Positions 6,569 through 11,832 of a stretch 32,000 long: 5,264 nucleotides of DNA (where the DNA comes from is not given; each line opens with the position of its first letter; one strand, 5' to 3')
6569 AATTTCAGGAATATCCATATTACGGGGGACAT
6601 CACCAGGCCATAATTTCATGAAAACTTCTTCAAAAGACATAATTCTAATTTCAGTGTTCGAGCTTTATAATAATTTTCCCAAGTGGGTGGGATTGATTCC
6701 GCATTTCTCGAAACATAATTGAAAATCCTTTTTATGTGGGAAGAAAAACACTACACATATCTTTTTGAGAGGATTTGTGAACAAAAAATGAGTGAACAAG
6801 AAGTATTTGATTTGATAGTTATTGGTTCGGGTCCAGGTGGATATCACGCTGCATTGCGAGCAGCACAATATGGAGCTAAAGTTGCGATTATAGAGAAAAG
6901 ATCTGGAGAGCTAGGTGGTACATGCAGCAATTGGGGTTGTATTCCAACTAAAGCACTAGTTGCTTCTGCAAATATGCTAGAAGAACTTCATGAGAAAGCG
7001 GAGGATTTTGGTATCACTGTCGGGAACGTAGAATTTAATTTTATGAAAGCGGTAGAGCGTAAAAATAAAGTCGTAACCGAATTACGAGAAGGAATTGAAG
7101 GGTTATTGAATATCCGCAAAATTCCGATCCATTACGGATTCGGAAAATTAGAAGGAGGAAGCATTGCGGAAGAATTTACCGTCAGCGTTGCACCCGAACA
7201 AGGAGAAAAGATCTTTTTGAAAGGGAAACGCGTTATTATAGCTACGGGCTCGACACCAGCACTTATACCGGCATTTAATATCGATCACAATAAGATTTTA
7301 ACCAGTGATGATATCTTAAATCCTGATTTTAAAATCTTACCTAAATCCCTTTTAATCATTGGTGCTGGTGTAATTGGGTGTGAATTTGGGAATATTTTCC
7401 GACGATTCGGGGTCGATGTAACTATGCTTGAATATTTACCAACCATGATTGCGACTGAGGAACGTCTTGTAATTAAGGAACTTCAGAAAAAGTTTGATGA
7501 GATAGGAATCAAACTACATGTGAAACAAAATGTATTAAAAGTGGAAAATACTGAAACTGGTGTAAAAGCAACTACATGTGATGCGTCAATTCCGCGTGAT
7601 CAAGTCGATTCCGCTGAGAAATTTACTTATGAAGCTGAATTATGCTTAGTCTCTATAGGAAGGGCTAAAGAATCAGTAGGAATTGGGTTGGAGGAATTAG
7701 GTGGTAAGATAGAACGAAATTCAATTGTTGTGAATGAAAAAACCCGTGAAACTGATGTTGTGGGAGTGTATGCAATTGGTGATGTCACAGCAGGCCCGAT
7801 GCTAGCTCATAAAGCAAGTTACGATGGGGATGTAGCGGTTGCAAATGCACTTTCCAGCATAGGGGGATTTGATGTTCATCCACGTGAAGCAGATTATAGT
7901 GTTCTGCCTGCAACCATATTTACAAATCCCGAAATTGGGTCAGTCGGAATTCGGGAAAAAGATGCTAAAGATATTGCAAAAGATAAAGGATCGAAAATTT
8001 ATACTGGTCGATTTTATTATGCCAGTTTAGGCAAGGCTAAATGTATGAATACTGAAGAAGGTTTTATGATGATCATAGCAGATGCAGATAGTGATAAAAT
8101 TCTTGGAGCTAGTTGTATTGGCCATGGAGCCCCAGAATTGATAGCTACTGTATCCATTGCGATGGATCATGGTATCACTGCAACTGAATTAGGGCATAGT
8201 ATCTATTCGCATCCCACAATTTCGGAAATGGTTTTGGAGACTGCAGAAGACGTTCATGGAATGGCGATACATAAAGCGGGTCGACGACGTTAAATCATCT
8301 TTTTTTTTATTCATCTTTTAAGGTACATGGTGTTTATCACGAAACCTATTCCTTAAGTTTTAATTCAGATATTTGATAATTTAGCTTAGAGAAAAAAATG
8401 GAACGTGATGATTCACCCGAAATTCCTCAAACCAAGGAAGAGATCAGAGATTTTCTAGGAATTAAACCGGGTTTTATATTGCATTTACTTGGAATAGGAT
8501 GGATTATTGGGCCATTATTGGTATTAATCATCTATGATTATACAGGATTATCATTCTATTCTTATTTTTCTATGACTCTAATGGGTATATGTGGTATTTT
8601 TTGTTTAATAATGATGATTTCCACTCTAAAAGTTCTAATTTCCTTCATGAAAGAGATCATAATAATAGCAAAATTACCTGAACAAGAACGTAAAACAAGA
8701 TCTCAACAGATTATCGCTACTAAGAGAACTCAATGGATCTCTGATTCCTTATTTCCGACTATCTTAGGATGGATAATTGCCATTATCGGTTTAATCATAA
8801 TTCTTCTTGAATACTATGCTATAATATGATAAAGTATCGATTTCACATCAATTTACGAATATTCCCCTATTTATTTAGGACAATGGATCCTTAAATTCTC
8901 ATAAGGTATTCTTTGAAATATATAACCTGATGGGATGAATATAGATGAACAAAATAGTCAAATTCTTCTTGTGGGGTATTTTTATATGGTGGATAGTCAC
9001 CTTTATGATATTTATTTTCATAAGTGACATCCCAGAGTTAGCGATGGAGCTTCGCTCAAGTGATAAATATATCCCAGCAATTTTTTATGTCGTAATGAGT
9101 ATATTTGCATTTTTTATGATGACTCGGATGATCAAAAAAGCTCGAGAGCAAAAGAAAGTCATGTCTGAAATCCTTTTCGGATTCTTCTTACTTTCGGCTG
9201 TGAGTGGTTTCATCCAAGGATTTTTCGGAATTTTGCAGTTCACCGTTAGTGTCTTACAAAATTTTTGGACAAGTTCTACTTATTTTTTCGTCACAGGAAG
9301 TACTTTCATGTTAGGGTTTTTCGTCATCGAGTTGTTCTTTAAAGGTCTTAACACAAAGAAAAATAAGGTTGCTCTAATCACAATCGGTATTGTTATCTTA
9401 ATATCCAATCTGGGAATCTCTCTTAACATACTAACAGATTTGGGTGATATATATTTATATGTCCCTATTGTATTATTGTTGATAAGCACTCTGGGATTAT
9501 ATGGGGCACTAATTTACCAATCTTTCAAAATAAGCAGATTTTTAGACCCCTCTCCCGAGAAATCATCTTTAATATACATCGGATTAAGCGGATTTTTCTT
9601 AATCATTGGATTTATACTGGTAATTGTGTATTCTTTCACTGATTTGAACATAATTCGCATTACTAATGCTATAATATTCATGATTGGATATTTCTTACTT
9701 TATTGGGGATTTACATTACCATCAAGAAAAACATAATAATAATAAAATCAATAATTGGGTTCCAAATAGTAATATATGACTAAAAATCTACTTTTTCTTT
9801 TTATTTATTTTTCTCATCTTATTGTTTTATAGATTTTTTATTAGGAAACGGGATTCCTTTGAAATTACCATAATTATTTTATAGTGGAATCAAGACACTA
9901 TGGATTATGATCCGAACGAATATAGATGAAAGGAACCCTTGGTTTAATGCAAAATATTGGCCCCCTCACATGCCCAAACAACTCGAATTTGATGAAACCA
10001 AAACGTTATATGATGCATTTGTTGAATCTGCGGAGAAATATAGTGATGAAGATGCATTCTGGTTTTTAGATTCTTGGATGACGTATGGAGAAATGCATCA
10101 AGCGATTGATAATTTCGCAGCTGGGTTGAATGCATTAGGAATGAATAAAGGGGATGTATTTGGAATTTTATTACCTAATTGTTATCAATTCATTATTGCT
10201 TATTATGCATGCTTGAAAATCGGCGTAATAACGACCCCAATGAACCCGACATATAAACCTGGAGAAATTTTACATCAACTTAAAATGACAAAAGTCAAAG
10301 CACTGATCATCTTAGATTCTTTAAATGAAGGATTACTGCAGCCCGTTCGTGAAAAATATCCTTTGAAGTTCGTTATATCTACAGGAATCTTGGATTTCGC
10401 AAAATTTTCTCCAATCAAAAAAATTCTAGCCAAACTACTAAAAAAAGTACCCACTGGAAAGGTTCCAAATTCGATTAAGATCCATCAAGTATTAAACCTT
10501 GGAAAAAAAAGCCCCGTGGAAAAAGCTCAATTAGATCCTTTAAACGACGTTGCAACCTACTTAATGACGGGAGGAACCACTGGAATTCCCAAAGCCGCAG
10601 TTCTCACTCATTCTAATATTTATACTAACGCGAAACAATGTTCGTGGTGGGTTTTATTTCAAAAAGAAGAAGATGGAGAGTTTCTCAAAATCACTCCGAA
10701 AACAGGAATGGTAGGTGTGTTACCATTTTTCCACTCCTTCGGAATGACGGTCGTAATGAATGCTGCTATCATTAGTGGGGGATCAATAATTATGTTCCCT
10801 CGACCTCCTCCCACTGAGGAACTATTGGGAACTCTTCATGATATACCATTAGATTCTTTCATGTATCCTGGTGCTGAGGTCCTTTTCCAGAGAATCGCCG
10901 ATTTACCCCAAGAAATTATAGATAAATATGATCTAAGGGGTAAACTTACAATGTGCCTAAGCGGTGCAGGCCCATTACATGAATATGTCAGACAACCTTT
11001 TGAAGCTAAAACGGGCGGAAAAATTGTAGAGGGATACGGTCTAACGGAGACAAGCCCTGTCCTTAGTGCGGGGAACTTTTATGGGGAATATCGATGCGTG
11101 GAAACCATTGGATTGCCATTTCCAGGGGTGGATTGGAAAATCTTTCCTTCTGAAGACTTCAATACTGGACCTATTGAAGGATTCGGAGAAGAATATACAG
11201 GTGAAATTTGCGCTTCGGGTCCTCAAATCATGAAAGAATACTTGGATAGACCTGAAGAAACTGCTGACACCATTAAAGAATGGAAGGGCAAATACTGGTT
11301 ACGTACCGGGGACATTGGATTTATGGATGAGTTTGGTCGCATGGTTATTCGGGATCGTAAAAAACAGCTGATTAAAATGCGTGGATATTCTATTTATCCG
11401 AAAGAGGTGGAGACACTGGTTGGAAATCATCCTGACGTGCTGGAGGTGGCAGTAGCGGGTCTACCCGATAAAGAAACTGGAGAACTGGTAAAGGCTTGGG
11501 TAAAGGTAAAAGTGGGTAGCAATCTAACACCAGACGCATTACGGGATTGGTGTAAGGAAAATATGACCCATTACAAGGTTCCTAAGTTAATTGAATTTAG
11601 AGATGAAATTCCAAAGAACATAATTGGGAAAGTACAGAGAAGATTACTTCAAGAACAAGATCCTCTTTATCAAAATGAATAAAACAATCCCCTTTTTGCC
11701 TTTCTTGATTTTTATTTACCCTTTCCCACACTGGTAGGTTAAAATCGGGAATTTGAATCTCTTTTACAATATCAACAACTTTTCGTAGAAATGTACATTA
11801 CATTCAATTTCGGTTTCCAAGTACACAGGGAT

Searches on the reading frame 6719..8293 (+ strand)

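Call 13: search_protein_families(library=pfam, proteins=[window:6719-8293:+], max_evalue=0.001)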
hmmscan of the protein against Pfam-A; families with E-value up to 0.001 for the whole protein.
window:6719-8293:+ (524 aa): 15 families
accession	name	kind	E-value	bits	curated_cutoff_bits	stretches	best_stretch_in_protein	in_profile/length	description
PF07992.20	Pyr_redox_2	-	2.7e-57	194.8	26.1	1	30-370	1-291/291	Pyridine nucleotide-disulphide oxidoreductase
PF02852.28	Pyr_redox_dim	-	2e-27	96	25.3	1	397-507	2-108/110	Pyridine nucleotide-disulphide oxidoreductase, dimerisation domain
PF00070.33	Pyr_redox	-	1.8e-18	67.3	22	1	211-284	2-76/82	Pyridine nucleotide-disulphide oxidoreductase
PF12831.13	FAD_oxidored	-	2.7e-09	37.3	27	1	31-79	1-48/416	FAD dependent oxidoreductase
PF01134.28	GIDA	-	4.5e-09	36.3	22.1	1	31-93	1-59/391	Glucose inhibited division protein A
PF13450.12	NAD_binding_8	-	5.2e-08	33.5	21.9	1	34-72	1-38/68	NAD(P)-binding Rossmann-like domain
PF00890.30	FAD_binding_2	-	1.2e-07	31.7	20.4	1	31-63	1-33/414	FAD binding domain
PF01494.25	FAD_binding_3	-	1e-06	28.7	22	0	31-64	3-36/349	FAD binding domain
PF03486.20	HI0933_like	-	3e-06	27.3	50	1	31-61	2-32/244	HI0933-like protein Rossmann domain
PF01262.27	AlaDh_PNT_C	-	3.4e-06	27.1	23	0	32-70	31-69/214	Alanine dehydrogenase/PNT, C-terminal domain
PF13738.12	Pyr_redox_3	-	4e-06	26.7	30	1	33-354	1-305/305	Pyridine nucleotide-disulphide oxidoreductase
PF01266.30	DAO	-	0.00011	22.3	27.9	1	31-78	1-49/353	FAD dependent oxidoreductase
PF02737.24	3HCDH_N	-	0.00015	22.2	22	0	213-288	4-78/180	3-hydroxyacyl-CoA dehydrogenase, NAD binding domain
PF01946.23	Thi4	-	0.00022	21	26.2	1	22-81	10-69/235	Thi4 family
PF13434.12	Lys_Orn_oxgnase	-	0.00048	19.8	21.3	0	151-222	130-202/339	L-lysine 6-monooxygenase/L-ornithine 5-monooxygenase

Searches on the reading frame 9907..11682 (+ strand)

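Call 13: search_protein_families(library=pfam, proteins=[window:9907-11682:+], max_evalue=0.001)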
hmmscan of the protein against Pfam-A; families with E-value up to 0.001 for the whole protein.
window:9907-11682:+ (591 aa): 2 families
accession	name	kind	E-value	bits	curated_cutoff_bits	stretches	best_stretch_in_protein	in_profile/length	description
PF00501.34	AMP-binding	-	1.1e-74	252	29.9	1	39-446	2-384/384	AMP-binding enzyme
PF13193.12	AMP-binding_C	-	2.6e-17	63.9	24.5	1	500-575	1-76/76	AMP-binding enzyme C-terminal domain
